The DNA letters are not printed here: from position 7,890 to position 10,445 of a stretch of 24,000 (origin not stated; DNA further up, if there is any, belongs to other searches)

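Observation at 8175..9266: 26 uninterrupted 14-residue repeats form a ~50-nm predicted coiled-coil stalk between a Cys-rich head and a membrane anchor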

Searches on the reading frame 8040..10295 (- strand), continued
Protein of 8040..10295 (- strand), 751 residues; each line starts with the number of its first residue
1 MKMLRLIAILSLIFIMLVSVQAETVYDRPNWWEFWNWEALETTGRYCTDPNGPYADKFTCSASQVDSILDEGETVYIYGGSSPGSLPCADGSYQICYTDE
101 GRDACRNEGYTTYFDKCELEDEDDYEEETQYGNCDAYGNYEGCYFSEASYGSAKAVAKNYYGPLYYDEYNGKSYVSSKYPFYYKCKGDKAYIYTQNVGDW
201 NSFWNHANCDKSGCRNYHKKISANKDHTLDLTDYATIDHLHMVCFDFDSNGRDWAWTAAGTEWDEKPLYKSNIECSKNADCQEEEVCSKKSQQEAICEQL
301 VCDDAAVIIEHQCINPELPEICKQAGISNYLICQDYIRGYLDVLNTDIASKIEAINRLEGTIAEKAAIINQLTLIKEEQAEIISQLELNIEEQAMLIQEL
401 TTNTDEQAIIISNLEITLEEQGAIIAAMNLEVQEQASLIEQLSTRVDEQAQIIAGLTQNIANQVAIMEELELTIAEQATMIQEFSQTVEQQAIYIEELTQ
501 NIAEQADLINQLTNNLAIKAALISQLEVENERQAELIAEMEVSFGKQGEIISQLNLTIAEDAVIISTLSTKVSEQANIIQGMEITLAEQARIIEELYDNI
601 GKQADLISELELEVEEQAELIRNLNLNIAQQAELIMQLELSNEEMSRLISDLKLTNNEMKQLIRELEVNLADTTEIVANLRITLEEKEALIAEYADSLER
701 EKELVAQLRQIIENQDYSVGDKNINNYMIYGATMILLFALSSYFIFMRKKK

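Call 55: predict_structure(alignment_id=A1)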
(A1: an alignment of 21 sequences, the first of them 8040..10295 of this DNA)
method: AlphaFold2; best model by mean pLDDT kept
length: 751 residues; sequences in the alignment: 21
mean_pLDDT: 65.0   pTM: 0.36
mean pLDDT of the five models: 65.0, 64.5, 63.4, 60.1, 57.8
residues with pLDDT >= 90: 69; 70-90: 312; 50-70: 163; < 50: 207
segments of 3 or more residues with pLDDT < 50: 25-125, 418-422, 424-450, 496-506, 508-512, 543-561, 564-577, 717-723
pLDDT, mean of each block of 10 residues (from residue 1): 66 72 43 33 32 32 28 27 31 33 31 33 56 84 91 93 82 79 93 86 88 93 90 84 93 91 80 87 88 86 81 79 80 79 79 76 74 74 73 71 67 52 46 45 45 54 62 65 62 49 47 50 52 54 43 42 38 39 55 65 68 71 69 69 70 73 75 76 79 82 78 54 55 79 73 40
secondary structure, 60 per line:
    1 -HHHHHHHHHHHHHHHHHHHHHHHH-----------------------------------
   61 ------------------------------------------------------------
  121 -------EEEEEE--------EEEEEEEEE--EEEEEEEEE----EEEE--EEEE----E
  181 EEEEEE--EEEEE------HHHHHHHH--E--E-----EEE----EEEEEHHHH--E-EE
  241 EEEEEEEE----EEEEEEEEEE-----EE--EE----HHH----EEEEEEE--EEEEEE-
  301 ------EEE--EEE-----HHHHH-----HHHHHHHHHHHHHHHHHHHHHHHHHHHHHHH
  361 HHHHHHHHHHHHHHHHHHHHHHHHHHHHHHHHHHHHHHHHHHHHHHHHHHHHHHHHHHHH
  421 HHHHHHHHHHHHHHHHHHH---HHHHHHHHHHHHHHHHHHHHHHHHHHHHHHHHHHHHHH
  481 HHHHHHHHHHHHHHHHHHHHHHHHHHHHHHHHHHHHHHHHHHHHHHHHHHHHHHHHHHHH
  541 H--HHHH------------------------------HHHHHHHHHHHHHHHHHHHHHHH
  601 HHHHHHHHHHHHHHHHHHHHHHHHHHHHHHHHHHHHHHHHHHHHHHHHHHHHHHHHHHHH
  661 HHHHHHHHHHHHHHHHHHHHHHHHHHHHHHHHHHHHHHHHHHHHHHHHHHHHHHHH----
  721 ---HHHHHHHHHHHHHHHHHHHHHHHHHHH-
elements in order (helices of 4 or more, strands of 3 or more residues): H2-25 E128-133 E142-150 E153-161 E166-169 E172-175 E180-186 E189-193 H200-207 E219-221 E226-230 H231-234 E239-248 E253-262 E285-291 E294-299 E307-309 E312-314 H320-324 H330-439 H443-541 H544-547 H578-716 H724-750
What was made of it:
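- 10230..10295 (-): Residues 1-22: N-terminal signal peptide (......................, then ETVY). AF2 helix 2-25 (call 55).
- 9486..10229 (-): Residues 23-270: head. Residues 23-125 are acidic, Cys-containing and of low model confidence. Residues 126-270 form a beta-rich core. AF2 full length pLDDT is about 30 for 25-125 and 80-93 for 125-330 (call 55).
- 8595..8762 (-): Residues 512-567: family-conserved signature block of four atypical repeats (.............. / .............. / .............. / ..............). The AF2 helix break at 548-577 overlaps the block's second half (call 55).
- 8118..8174 (-): Residues 708-726: end of the helix and short linker to the membrane. AF2 helix runs to 716, then coil 717-723 (call 55).
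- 8055..8117 (-): Residues 727-747: transmembrane anchor. AF2 helix 724-750 (call 55).
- On Canonical heptad coiled coil (structural class): AF2 gives helix 330-716, apart from two low-confidence breaks (call 55). The monomer model folds back (call 55).
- AF2 gives helix 330-716 and TM helix 724-750 (call 55). Monomer AF2 gave only pLDDT 45-80 in the stalk, two breaks (440-442, 548-577) and a folded-back chain (call 55). The monomer AF2 model splits the helix into three segments, 330-439, 443-541 and 578-716 (call 55). A possible hinge lies in the signature block (call 55).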

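Call 57: fold_search(model_id=the predicted structure, library=pdb)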
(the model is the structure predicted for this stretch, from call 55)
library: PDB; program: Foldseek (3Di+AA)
matches with E <= 10: 199; with E <= 0.001: 0
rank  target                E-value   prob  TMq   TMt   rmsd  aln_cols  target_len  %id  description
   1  7zr1_C                2.4e-02  0.30  0.11  0.10  60.9       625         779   14  Chaetomium thermophilum Mre11-Rad50-Nbs1 complex bound to ATPyS (composite structure) (released 2023-01-11)
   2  7zr1_D                4.3e-02  0.38  0.12  0.12  60.2       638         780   13  Chaetomium thermophilum Mre11-Rad50-Nbs1 complex bound to ATPyS (composite structure) (released 2023-01-11)
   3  9a65_B                9.1e-02  0.41  0.18  0.20  51.4       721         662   12  Integrative model of YVAQ-MCPB by crosslinking MS and deep learning (released 2024-09-18)
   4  6xt9_I                1.2e-01  0.09  0.07  0.07  33.5       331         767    8  Subunits BBS 1,4,8,9,18 of the human BBSome complex (released 2020-01-29)
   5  2oz4_A                1.4e-01  0.14  0.08  0.19  17.5       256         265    5  Structural Plasticity in IgSF Domain 4 of ICAM-1 Mediates Cell Surface Dimerization (released 2007-10-16)
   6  5wer_I                1.7e-01  0.14  0.08  0.15  22.4       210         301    7  Crystal Structure of TAPBPR and H2-Dd complex (released 2017-10-18)
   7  3agw                  2.3e-01  0.04  0.05  0.15  23.9       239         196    8  Crystal Structure of the Cytoplasmic Domain of G-Protein-Gated Inward Rectifier Potassium Channel Kir3.2 in the absence  (released 2010-09-29)
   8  6vbu_2                2.7e-01  0.08  0.07  0.08  30.1       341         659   10  Structure of the bovine BBSome complex (released 2020-01-29)
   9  9ea7                  2.9e-01  0.09  0.10  0.03  48.9       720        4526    9  The Structure of ApoB100 from Human Low-Density Lipoprotein (released 2024-12-18)
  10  7sqc_1J               3.3e-01  0.20  0.10  0.19  54.3       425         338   16  Ciliary C1 central pair apparatus isolated from Chlamydomonas reinhardtii (released 2022-04-13)
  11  2wll_B                3.3e-01  0.11  0.08  0.18  16.2       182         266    6  POTASSIUM CHANNEL FROM BURKHOLDERIA PSEUDOMALLEI (released 2010-06-09)
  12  6h2x                  3.4e-01  0.28  0.12  0.23  40.1       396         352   14  MukB coiled-coil elbow from E. coli (released 2019-03-06)
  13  2wll_A                3.6e-01  0.14  0.08  0.18   9.4       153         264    7  POTASSIUM CHANNEL FROM BURKHOLDERIA PSEUDOMALLEI (released 2010-06-09)
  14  1p7b_A                3.9e-01  0.13  0.08  0.18  11.9       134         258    8  Crystal structure of an inward rectifier potassium channel (released 2003-06-17)
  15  2ch7_A                4.3e-01  0.60  0.16  0.36  43.0       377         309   16  Crystal structure of the cytoplasmic domain of a bacterial chemoreceptor from Thermotoga maritima (released 2006-04-18)
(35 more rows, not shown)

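Call 64: search_protein_families(library=ncbifam, proteins=[window:8040-10295:-], max_evalue=0.01)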
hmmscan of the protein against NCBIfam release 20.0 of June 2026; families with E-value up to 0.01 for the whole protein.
window:8040-10295:- (751 aa): 2 families
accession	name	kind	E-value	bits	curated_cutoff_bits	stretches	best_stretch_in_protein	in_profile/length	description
TIGR02168.1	SMC_prok_B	equivalog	5.8e-07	27.6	567.35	2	427-707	683-956/1181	chromosome segregation protein SMC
NF001962.0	PRK00736.1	equivalog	3e-05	23.7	72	0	573-604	2-33/69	hypothetical protein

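Call 93: find_encoding_contigs(protein=P0005, flank=10000, max_places=3)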
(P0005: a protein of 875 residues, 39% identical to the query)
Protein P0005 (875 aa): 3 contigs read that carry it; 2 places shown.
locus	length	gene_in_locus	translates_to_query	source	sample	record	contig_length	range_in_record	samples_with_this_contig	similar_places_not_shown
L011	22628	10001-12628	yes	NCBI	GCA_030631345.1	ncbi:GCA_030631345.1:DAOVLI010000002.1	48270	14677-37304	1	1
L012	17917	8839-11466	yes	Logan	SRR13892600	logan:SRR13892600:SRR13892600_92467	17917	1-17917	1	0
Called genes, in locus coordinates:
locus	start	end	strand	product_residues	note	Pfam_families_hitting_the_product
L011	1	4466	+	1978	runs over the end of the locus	PF10102:DUF2341 (weak), PF13385:Laminin_G_3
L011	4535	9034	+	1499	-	PF05048:NosD (weak), PF13229:Beta_helix, PF05048:NosD, PF13229:Beta_helix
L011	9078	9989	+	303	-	-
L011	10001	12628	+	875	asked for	-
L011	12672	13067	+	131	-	-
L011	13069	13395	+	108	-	-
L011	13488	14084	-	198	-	-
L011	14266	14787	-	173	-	-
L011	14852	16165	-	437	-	PF03161:LAGLIDADG_2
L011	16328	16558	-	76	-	-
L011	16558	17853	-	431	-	-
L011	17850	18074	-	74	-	-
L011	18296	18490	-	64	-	-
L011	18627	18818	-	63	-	-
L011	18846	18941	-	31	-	-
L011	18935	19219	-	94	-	-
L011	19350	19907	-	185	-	-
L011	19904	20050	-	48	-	-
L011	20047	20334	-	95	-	-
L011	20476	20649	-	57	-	-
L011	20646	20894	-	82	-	-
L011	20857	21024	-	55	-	-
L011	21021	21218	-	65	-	-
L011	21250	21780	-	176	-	-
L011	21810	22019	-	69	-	-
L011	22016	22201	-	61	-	-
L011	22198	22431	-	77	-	-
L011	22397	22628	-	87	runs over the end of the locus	-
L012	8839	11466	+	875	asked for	-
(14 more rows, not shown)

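Call 96: find_encoding_contigs(protein=P0009, flank=10000, max_places=2)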
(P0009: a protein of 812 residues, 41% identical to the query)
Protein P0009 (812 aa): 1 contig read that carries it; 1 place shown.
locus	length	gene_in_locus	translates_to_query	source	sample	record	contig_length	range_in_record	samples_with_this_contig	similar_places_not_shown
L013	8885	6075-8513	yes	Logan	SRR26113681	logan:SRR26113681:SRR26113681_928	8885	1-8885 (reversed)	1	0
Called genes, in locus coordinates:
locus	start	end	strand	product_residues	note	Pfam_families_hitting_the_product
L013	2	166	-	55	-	?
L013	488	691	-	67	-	-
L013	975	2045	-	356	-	-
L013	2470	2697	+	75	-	-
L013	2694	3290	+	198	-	-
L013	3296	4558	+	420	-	-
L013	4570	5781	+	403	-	-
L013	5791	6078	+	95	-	-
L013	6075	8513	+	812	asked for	-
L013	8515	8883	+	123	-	?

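Call 97: find_encoding_contigs(protein=P0017, flank=10000, max_places=2)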
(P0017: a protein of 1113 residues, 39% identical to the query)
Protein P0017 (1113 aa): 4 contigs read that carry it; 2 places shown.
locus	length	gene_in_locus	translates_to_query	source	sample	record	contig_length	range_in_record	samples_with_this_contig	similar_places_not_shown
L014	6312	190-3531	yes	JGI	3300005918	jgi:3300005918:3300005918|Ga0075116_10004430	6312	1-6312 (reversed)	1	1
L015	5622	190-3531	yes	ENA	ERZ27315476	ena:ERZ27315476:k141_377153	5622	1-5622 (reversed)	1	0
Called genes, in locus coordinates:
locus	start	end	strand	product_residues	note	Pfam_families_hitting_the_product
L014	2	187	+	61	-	?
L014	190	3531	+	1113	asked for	-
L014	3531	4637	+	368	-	-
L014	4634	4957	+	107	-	-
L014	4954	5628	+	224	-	PF01841:Transglut_core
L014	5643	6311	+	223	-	?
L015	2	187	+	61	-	?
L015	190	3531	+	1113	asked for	-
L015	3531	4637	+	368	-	-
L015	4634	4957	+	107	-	-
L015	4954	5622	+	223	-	?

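Call 104: list_cluster_members(proteins=[P0003, P0004, P0005, P0042, P0013, P0017, P0038, P0012, P0019, P0032])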
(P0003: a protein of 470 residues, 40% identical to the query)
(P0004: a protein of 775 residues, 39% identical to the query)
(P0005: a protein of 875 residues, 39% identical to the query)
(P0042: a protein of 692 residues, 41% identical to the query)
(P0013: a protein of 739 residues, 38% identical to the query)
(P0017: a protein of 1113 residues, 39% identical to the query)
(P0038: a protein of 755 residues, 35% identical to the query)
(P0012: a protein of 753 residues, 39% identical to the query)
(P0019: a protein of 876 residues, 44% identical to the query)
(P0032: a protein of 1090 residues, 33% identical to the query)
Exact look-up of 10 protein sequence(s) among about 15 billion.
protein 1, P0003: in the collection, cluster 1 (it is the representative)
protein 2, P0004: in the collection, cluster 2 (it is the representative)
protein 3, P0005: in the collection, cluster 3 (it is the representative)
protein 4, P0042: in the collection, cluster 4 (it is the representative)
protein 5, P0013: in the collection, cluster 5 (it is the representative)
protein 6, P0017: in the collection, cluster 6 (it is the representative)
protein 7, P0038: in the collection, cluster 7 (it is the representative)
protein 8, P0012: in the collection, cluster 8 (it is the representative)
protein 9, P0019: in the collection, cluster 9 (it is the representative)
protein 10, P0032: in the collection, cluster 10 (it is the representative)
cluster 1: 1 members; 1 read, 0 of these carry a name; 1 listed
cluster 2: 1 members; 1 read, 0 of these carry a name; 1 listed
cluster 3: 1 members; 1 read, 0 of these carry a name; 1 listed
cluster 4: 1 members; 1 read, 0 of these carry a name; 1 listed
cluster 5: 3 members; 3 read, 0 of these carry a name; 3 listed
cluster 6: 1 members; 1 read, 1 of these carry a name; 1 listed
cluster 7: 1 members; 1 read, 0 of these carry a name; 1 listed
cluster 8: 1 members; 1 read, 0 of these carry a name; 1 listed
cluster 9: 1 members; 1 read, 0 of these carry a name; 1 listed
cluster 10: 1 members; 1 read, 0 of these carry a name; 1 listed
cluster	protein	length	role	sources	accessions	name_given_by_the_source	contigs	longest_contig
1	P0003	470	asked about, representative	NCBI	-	-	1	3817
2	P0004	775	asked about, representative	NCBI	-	-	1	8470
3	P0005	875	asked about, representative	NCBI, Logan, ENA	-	-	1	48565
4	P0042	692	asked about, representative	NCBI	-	-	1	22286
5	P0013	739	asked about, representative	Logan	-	-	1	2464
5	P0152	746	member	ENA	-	-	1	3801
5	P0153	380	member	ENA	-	-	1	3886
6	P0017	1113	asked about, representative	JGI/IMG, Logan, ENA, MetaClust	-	\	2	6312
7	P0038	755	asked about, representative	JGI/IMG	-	-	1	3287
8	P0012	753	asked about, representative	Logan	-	-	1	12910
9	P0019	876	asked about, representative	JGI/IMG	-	-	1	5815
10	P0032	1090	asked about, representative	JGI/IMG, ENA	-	-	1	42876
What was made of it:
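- Tried and rejected: Cluster look-up for names or taxonomy: none given (call 104).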

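Call 105: find_encoding_contigs(protein=P0032, flank=10000, max_places=2)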
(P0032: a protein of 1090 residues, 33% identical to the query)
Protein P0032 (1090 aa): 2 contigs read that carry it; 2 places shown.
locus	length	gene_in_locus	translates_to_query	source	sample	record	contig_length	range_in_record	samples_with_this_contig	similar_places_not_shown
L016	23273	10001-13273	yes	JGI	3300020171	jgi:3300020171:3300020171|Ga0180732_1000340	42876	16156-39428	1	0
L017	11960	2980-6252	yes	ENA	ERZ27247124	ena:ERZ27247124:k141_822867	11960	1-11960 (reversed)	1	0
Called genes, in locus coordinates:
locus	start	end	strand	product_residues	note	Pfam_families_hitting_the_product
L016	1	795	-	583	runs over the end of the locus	PF14420:Clr5 (faint), PF04480:DUF559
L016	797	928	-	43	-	-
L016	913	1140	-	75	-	-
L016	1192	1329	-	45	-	-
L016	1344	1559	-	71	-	-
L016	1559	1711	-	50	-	-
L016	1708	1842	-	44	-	-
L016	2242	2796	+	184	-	-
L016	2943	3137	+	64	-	-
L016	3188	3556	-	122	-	-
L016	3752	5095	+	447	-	-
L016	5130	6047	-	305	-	PF07460:NUMOD3, PF03852:Vsr (weak), PF04480:DUF559, PF18741:MTES_1575 (weak)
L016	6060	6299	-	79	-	-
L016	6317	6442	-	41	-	PF24434:DUF7557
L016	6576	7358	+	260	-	-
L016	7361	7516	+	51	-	-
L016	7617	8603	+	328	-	-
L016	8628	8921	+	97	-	PF12420:DUF3671 (weak)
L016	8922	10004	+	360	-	-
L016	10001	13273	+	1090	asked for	PF16808:PKcGMP_CC (faint)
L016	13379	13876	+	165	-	-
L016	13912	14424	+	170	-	-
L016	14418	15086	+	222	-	-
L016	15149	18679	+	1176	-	-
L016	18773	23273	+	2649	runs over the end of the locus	?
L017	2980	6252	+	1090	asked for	PF16808:PKcGMP_CC (faint)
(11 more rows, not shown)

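Call 106: find_encoding_contigs(protein=P0012, flank=10000, max_places=2)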
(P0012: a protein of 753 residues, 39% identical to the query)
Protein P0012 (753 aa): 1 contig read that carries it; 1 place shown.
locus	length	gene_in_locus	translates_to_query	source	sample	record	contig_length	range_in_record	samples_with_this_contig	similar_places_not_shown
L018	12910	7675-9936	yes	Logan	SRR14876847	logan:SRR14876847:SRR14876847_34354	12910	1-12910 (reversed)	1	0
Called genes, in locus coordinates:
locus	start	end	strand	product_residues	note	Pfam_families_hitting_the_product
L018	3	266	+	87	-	?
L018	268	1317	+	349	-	-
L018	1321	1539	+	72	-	-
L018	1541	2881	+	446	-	-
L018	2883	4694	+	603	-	-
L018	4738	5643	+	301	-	PF18741:MTES_1575 (faint)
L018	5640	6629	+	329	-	PF00882:Zn_dep_PLPC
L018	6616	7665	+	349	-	-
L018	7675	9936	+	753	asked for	-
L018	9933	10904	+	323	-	-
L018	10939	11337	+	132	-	-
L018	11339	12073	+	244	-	-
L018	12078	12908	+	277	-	?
